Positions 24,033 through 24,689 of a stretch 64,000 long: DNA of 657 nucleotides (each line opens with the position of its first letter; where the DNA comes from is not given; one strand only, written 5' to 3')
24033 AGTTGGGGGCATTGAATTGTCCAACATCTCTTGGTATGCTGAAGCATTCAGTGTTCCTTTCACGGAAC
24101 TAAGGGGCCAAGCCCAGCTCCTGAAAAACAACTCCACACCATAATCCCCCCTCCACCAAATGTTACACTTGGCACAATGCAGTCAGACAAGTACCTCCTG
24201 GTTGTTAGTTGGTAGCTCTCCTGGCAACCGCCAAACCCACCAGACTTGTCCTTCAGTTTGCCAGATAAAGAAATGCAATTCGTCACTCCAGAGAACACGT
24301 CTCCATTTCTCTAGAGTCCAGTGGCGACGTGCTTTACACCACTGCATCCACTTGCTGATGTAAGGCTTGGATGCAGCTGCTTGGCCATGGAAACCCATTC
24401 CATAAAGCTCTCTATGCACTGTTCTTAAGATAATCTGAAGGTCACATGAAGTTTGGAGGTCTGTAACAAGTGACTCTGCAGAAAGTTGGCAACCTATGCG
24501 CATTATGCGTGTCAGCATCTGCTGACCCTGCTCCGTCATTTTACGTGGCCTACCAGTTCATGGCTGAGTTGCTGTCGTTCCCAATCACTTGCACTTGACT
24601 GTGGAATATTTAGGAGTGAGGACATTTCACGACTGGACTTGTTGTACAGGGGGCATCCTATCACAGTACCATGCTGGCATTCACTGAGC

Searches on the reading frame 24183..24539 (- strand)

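Call 30: search_protein_families(library=pfam, proteins=[window:24183-24539:-], max_evalue=0.01)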
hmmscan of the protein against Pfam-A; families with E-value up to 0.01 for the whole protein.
window:24183-24539:- (118 aa): 1 family
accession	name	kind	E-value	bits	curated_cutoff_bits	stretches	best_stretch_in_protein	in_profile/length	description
PF01498.24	HTH_Tnp_Tc3_2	-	2.1e-05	25.1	31.5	1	9-65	4-59/72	Transposase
